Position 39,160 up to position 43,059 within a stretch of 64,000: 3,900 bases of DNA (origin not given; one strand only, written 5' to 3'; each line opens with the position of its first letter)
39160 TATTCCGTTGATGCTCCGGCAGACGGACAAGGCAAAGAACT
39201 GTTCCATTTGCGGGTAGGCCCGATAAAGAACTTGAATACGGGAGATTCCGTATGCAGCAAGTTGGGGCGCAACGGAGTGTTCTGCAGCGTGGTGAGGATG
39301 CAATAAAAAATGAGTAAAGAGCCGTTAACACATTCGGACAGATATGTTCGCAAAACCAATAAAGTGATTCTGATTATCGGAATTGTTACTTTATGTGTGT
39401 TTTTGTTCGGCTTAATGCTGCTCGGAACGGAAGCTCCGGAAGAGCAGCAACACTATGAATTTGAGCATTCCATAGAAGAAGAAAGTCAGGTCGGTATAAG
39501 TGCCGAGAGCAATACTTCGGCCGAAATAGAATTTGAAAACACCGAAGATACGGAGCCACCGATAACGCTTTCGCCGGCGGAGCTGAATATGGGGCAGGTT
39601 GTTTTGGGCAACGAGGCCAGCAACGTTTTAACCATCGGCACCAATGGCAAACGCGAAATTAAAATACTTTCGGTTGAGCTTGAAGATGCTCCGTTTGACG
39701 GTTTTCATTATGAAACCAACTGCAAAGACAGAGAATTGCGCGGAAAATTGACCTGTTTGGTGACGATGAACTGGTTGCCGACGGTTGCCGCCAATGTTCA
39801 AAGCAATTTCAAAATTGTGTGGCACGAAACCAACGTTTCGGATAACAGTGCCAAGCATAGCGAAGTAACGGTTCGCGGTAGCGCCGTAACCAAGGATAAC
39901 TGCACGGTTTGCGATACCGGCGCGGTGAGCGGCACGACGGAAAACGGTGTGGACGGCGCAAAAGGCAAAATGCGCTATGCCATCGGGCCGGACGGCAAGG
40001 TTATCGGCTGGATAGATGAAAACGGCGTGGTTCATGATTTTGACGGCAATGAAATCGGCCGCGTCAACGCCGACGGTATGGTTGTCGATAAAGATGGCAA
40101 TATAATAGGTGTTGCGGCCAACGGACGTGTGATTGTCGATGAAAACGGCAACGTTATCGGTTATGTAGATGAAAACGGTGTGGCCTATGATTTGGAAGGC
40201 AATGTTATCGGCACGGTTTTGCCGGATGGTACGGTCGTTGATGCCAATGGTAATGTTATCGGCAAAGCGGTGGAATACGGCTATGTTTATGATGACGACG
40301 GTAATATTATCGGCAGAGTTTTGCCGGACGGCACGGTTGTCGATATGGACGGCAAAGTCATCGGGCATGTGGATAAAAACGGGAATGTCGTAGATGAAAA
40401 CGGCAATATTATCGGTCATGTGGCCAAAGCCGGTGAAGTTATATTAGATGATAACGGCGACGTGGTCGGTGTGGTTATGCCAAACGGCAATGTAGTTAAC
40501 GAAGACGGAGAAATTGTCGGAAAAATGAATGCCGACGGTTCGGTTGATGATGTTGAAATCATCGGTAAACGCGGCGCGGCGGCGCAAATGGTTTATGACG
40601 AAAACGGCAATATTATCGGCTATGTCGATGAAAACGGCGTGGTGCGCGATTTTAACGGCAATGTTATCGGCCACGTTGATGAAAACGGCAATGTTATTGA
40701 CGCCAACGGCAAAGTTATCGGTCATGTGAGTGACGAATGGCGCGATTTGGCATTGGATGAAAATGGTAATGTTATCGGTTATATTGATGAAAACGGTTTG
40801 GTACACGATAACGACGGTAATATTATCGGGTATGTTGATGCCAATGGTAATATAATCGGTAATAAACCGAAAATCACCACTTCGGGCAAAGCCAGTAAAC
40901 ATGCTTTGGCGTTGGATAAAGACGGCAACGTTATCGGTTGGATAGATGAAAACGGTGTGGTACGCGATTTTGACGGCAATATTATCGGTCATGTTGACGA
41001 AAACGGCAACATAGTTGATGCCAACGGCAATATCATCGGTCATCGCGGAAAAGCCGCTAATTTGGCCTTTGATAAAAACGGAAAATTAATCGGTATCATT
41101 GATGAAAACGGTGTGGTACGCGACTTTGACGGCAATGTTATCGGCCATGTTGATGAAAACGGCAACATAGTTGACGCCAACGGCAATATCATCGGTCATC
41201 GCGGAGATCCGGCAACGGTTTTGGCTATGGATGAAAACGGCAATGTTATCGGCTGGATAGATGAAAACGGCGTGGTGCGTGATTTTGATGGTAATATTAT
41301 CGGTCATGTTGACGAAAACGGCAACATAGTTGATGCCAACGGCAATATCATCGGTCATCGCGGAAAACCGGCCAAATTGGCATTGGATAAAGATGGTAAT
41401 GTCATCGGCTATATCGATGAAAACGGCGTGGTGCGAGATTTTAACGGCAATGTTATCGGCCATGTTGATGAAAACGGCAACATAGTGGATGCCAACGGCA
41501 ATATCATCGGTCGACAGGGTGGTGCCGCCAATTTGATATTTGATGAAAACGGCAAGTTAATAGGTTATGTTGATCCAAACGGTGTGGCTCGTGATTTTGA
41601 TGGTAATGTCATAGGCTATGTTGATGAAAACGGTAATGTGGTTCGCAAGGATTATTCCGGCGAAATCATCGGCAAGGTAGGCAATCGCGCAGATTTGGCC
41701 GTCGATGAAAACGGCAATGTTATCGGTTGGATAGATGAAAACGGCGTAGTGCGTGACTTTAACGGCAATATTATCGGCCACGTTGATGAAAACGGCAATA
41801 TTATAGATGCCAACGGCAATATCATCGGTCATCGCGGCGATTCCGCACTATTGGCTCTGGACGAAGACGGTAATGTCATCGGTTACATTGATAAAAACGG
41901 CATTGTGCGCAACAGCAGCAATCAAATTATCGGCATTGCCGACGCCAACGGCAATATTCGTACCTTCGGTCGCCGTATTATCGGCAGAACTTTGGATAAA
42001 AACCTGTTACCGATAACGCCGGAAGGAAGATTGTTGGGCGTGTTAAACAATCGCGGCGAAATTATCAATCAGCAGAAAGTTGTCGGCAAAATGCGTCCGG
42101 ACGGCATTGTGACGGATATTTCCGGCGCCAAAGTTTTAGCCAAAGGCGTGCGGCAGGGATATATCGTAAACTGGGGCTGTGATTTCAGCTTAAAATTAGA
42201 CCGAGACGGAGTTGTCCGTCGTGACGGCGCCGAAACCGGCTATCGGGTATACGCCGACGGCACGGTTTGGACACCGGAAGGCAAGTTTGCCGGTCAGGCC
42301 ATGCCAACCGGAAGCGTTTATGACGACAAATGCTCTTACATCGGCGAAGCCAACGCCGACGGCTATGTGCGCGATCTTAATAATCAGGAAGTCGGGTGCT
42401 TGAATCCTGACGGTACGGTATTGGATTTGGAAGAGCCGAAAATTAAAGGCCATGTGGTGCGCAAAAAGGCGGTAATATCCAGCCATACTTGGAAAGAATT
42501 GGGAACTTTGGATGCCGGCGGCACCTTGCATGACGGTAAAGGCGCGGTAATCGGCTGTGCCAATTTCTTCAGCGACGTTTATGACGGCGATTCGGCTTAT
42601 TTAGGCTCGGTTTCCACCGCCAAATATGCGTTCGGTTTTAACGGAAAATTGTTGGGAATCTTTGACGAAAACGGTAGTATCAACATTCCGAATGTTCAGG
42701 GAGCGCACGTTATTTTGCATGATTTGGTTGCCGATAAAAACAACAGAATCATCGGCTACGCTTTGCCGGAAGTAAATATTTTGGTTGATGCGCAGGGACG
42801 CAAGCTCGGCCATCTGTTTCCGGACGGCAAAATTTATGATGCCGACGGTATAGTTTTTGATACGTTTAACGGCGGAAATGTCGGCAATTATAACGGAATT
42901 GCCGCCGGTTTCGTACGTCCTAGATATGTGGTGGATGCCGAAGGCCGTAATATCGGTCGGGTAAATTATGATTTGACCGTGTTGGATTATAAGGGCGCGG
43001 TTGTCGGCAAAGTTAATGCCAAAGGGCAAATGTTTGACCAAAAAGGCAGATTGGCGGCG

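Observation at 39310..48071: VirB10 expanded into two adjacent giant ORFs built from about 13-aa NG-x-(V/I)-IG periodic repeats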

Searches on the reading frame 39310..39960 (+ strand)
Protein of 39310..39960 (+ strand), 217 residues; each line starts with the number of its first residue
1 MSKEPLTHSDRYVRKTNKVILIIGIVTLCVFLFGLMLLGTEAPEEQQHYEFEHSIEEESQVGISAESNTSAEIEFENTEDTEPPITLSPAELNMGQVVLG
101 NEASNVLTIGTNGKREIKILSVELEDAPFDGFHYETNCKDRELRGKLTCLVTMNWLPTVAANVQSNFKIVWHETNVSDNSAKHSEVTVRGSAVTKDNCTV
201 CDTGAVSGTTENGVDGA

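Call 99: search_protein_families(library=pfam, proteins=[window:39310-39960:+], max_evalue=0.05)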
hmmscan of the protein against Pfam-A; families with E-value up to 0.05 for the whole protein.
window:39310-39960:+ (217 aa): 1 family
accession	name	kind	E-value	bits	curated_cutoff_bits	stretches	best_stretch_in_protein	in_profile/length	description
PF15780.11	ASH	-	6.6e-05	23.4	27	1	86-169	4-88/98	Abnormal spindle-like microcephaly-assoc'd, ASPM-SPD-2-Hydin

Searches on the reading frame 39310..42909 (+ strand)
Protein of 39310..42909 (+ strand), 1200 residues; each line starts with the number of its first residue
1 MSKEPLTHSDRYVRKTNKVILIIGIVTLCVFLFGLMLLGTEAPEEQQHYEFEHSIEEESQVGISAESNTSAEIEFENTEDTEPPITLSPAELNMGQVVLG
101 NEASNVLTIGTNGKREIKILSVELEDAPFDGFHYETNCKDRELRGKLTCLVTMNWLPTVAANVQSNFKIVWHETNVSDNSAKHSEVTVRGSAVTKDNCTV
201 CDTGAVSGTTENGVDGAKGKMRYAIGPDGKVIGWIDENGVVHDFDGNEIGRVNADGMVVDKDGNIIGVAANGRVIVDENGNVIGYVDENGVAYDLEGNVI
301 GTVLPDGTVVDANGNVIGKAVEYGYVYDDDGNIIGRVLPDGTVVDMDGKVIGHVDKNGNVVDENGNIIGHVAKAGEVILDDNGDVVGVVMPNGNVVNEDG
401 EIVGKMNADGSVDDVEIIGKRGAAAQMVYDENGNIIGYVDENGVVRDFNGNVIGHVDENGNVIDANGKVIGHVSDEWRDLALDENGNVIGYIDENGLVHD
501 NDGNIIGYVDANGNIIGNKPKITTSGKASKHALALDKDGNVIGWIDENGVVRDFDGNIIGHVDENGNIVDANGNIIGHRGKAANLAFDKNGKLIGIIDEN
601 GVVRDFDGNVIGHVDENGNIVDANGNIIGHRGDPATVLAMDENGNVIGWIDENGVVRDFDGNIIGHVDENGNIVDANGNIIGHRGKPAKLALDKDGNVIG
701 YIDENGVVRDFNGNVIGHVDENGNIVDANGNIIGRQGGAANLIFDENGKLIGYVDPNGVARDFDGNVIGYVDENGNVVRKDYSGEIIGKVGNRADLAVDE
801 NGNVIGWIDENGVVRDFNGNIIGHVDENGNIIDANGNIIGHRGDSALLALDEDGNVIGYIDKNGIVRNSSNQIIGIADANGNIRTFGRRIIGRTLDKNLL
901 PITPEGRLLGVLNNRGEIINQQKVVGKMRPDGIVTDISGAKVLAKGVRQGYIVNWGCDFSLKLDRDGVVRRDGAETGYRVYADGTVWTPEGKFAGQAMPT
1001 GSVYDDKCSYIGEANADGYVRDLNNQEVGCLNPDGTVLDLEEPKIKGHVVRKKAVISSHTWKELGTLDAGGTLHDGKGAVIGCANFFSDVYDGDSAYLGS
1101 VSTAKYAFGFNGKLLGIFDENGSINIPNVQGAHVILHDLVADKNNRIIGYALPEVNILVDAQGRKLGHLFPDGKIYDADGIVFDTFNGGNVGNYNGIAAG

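Call 69: predict_structure(alignment_id=A2)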
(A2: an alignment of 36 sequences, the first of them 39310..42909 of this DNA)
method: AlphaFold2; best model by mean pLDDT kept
length: 1200 residues; sequences in the alignment: 36
mean_pLDDT: 77.2   pTM: 0.54
mean pLDDT of the five models: 77.2, 74.6, 73.9, 72.7, 72.1
residues with pLDDT >= 90: 106; 70-90: 854; 50-70: 154; < 50: 86
segments of 3 or more residues with pLDDT < 50: 1-17, 39-80, 200-218, 737-739
pLDDT, mean of each block of 10 residues (from residue 1): 36 49 79 61 35 39 30 31 75 79 85 78 76 84 84 84 81 72 84 66 27 36 82 81 83 83 84 81 78 83 81 80 77 76 80 82 80 87 89 83 79 85 90 82 84 86 84 88 86 89 84 83 70 74 80 84 87 84 65 70 74 76 78 64 77 69 77 82 77 63 78 77 67 59 74 64 65 65 71 81 82 80 85 85 83 72 82 78 78 86 91 88 87 87 90 88 88 88 90 87 88 85 86 90 87 84 80 70 89 86 86 79 70 81 82 82 86 86 77 82
secondary structure, 60 per line:
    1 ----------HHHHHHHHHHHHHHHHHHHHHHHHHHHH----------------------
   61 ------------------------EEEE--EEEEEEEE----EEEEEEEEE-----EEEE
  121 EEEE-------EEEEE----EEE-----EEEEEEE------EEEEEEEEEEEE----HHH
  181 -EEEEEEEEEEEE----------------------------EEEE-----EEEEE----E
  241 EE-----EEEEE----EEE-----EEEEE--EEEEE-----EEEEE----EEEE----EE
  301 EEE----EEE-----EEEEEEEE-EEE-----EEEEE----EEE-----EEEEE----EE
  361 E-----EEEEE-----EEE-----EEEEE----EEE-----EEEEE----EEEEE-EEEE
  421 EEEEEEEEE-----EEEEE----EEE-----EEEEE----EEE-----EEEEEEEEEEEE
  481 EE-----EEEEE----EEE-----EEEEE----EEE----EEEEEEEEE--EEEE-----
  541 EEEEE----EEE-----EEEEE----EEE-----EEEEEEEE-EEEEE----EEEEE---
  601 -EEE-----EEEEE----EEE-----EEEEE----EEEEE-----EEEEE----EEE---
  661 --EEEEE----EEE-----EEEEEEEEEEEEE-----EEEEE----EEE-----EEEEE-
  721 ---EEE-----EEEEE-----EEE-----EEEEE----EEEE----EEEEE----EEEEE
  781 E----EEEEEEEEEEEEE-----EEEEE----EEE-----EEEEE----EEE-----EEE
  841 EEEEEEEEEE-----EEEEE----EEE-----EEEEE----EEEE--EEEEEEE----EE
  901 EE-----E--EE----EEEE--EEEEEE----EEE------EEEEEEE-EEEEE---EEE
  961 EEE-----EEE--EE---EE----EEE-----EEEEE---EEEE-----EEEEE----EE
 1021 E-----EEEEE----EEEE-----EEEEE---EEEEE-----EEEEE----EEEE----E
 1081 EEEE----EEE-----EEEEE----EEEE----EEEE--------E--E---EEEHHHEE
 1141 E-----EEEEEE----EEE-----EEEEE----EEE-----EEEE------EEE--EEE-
elements in order (helices of 4 or more, strands of 3 or more residues): H11-38 E85-88 E91-98 E103-111 E117-124 E132-136 E141-143 E149-155 E162-173 E182-193 E222-225 E231-235 E240-242 E248-252 E257-259 E265-269 E272-276 E282-286 E291-294 E299-303 E308-310 E316-323 E325-327 E333-337 E342-344 E350-354 E359-361 E367-371 E377-379 E385-389 E394-396 E402-406 E411-415 E417-429 E435-439 E444-446 E452-456 E461-463 E469-482 E488-492 E497-499 E505-509 E514-516 E521-529 E532-535 E541-545 E550-552 E558-562 E567-569 E575-582 E584-588 E593-597 E602-604 E610-614 E619-621 E627-631 E636-640 E646-650 E655-657 E663-667 E672-674 E680-692 E698-702 E707-709 E715-719 E724-726 E732-736 E742-744 E750-754 E759-762 E767-771 E776-781 E786-798 E804-808 E813-815 E821-825 E830-832 E838-850 E856-860 E865-867 E873-877 E882-885 E888-894 E899-902 E917-920 E923-928 E933-935 E942-948 E950-954 E958-963 E969-971 E985-987 E993-997 E1001-1004 E1010-1014 E1019-1021 E1027-1031 E1036-1039 E1045-1049 E1053-1057 E1063-1067 E1072-1075 E1080-1084 E1089-1091 E1097-1101 E1106-1109 E1114-1117 E1133-1135 E1139-1141 E1147-1152 E1157-1159 E1165-1169 E1174-1176 E1182-1185 E1192-1194 E1197-1199

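Call 77: fold_search(model_id=the predicted structure, library=pdb)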
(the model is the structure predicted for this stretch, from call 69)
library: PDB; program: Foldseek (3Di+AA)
matches with E <= 10: 1824; with E <= 0.001: 166
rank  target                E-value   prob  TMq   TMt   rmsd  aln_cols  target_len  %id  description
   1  7edd                  1.4e-07  0.28  0.06  0.06  36.0      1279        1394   11  Crystal structure of a serine protease from Streptococcus pyogenes (released 2021-05-12)
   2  5xxz_A                2.1e-07  0.33  0.07  0.07  28.2      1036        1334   11  Crystal structure of a serine protease from Streptococcus species (released 2018-08-08)
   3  6fvi                  2.5e-07  1.00  0.08  0.58   6.6       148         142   10  ASH / PapD-like domain of human CEP192 (PapD-like domain 7) (released 2019-03-20)
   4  5xxz_B                2.7e-07  0.23  0.06  0.06  35.3      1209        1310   10  Crystal structure of a serine protease from Streptococcus species (released 2018-08-08)
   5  7som_J                3.0e-07  1.00  0.08  0.14   5.7       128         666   14  Ciliary C2 central pair apparatus isolated from Chlamydomonas reinhardtii (released 2022-04-13)
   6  2e6j_MODEL_1_A        4.4e-07  1.00  0.08  0.69   3.3       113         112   13  Solution structure of the C-terminal PapD-like domain from human HYDIN protein (released 2007-07-03)
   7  6vjb                  4.7e-07  0.21  0.07  0.07  33.7      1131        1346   11  Crystal structure of a catalytically inactive CXC Chemokine-degrading protease SpyCEP from Streptococcus pyogenes (released 2020-04-15)
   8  7sqc_T0               5.4e-07  1.00  0.08  0.17  10.8       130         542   17  Ciliary C1 central pair apparatus isolated from Chlamydomonas reinhardtii (released 2022-04-13)
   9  4aq1_A                6.5e-07  0.99  0.10  0.15  26.0       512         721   12  Structure of the SbsB S-layer protein of Geobacillus stearothermophilus PV72p2 in complex with nanobody KB6 (released 2012-06-13)
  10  7ptb                  6.9e-07  1.00  0.08  0.30  12.4       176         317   14  Crystal structure of the SPD-2 domain of human CEP192 (released 2022-04-06)
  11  4aq1_C                7.8e-07  0.98  0.10  0.17  23.8       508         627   10  Structure of the SbsB S-layer protein of Geobacillus stearothermophilus PV72p2 in complex with nanobody KB6 (released 2012-06-13)
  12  5xyr                  8.3e-07  0.18  0.06  0.06  35.8      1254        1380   11  Crystal structure of a serine protease from Streptococcus species (released 2018-08-08)
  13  6bqm                  9.5e-07  1.00  0.07  0.16   4.2       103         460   16  Secreted serine protease VesC from Vibrio cholerae (released 2018-11-28)
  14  7sqc_M1               1.0e-06  1.00  0.08  0.16  16.4       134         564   18  Ciliary C1 central pair apparatus isolated from Chlamydomonas reinhardtii (released 2022-04-13)
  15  7sqc_O1               1.8e-06  1.00  0.08  0.15   3.3       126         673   21  Ciliary C1 central pair apparatus isolated from Chlamydomonas reinhardtii (released 2022-04-13)
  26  1m1s                  5.5e-06  1.00  0.08  0.62   4.0       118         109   14  Structure of WR4, a C.elegans MSP family member (released 2003-07-29)
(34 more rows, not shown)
